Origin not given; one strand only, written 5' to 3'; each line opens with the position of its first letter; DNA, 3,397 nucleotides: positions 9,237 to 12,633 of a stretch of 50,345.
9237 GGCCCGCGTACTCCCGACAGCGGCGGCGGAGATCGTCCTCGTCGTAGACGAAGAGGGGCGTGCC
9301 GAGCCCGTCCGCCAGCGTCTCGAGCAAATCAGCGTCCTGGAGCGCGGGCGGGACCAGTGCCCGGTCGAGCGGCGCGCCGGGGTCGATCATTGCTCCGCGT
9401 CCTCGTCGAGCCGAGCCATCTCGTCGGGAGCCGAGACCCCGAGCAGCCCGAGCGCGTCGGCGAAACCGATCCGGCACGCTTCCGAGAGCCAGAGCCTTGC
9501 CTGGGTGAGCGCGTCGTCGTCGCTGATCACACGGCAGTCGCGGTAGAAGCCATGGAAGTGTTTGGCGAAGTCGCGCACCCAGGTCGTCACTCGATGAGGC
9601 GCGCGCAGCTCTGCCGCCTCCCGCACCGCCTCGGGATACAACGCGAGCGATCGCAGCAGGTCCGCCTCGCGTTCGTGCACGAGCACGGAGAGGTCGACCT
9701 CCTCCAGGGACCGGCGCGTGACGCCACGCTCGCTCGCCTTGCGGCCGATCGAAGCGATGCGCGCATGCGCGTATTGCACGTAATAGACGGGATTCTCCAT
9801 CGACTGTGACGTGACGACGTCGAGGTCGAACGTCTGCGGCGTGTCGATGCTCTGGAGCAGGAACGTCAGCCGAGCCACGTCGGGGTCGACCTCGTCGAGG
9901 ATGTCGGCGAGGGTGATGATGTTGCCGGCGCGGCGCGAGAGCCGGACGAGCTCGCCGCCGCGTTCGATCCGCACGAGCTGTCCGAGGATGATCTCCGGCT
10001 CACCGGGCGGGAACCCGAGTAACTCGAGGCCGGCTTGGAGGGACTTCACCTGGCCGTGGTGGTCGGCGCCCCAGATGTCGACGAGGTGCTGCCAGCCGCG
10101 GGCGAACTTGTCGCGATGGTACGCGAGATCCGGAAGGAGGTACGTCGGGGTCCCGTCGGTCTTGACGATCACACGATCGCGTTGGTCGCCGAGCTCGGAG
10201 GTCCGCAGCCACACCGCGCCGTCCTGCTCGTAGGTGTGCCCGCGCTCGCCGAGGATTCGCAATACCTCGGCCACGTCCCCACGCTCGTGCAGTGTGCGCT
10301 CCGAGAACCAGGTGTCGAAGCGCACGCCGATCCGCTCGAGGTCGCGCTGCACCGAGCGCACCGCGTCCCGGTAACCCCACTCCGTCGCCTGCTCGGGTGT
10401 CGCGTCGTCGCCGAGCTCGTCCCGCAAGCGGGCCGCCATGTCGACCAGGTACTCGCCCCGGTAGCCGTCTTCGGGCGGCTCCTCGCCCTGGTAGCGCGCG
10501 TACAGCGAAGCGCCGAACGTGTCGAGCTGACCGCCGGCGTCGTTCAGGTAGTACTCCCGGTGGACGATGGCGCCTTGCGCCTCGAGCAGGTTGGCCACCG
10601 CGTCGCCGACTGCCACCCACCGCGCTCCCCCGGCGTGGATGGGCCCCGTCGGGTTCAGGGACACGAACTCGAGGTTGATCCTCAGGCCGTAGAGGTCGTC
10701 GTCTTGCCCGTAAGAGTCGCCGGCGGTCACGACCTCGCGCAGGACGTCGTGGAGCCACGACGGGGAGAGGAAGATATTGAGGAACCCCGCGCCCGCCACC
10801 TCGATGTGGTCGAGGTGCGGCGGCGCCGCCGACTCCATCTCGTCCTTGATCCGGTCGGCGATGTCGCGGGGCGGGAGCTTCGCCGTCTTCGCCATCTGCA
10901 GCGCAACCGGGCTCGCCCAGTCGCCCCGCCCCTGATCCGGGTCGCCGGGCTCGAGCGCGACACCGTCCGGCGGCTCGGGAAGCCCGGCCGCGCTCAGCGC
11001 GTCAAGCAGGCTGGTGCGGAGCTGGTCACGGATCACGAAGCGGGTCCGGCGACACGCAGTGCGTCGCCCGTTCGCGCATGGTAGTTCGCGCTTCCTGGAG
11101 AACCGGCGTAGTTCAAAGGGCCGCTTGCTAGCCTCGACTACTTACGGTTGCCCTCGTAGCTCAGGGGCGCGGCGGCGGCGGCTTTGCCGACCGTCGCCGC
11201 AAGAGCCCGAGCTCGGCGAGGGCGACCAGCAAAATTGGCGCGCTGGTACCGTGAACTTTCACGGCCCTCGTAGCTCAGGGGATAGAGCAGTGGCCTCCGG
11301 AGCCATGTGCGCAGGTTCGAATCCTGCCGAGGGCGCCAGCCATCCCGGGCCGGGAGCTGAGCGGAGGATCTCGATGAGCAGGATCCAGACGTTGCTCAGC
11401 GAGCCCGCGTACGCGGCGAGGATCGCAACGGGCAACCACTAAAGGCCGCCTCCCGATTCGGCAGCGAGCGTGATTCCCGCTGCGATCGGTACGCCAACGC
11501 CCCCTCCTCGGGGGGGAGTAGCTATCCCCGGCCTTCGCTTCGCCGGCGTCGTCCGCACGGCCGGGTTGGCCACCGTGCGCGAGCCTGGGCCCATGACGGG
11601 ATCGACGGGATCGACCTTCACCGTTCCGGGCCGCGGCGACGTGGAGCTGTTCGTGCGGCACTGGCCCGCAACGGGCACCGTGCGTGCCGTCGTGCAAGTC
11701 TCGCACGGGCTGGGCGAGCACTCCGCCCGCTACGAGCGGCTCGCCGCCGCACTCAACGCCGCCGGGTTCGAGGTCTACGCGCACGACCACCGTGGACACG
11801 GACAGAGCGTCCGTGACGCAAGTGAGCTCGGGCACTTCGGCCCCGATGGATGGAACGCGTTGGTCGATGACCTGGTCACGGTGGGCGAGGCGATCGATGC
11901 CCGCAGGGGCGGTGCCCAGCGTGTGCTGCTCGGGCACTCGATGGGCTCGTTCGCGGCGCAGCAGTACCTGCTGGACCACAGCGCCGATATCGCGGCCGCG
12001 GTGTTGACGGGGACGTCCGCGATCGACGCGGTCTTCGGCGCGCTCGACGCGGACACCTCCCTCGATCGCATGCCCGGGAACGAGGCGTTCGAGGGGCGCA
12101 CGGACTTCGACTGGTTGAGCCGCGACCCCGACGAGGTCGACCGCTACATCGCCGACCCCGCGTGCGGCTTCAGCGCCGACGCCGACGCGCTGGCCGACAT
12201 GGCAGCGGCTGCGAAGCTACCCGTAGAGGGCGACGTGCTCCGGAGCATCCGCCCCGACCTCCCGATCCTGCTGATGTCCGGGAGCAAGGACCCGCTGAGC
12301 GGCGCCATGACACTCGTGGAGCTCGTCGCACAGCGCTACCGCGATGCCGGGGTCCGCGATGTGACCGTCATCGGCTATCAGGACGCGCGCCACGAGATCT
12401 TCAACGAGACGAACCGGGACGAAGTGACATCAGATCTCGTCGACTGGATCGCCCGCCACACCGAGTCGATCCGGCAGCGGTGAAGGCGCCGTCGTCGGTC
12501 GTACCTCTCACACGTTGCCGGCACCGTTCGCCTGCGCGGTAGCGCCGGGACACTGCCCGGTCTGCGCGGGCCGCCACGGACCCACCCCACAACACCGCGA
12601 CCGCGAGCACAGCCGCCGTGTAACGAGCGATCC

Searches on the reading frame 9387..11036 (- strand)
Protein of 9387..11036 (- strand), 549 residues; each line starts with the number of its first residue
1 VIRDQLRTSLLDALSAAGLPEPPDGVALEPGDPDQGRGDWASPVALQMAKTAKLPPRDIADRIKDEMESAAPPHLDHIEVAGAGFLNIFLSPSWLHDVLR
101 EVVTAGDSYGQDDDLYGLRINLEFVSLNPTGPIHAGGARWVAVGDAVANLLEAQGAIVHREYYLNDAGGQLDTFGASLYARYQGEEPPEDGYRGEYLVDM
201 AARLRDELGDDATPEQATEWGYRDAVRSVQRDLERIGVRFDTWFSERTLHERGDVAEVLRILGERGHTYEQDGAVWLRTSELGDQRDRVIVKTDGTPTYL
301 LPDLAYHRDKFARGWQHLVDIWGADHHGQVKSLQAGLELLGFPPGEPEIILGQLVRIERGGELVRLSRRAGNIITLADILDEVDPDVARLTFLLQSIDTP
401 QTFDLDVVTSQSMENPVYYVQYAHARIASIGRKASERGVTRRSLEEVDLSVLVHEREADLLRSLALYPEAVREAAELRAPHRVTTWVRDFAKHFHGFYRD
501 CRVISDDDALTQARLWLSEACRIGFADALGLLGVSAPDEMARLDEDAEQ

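Call 15: search_protein_families(library=pfam, proteins=[window:9387-11036:-])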
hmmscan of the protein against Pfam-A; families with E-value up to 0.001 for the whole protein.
window:9387-11036:- (549 aa): 4 families
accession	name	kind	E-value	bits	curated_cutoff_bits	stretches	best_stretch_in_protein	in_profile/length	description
PF05746.21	DALR_1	-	4.6e-29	101.3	22.3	1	420-540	1-117/117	DALR anticodon binding domain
PF03485.21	Arg_tRNA_synt_N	-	4.7e-16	59.6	21.5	1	5-90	2-85/85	Arginyl tRNA synthetase N terminal domain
PF00750.26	tRNA-synt_1d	-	3.8e-13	49.6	23.3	2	232-383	146-298/349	tRNA synthetases class I (R), catalytic domain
PF01921.24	tRNA-synt_1f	-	0.00093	18.6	27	0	320-410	238-327/360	tRNA synthetases class I (K)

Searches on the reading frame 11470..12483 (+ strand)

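Call 15: search_protein_families(library=pfam, proteins=[window:11470-12483:+])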
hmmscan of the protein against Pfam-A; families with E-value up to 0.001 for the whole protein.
window:11470-12483:+ (337 aa): 3 families
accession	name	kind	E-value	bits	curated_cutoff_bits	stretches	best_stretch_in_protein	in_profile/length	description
PF12146.15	Hydrolase_4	-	2.5e-47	161.6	27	1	71-315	3-239/239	Serine aminopeptidase, S33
PF12697.13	Abhydrolase_6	-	1.5e-17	65.5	26.3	1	79-319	5-214/217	Alpha/beta hydrolase family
PF00561.26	Abhydrolase_1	-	5.5e-17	62.7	25.8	1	79-210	7-111/245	alpha/beta hydrolase fold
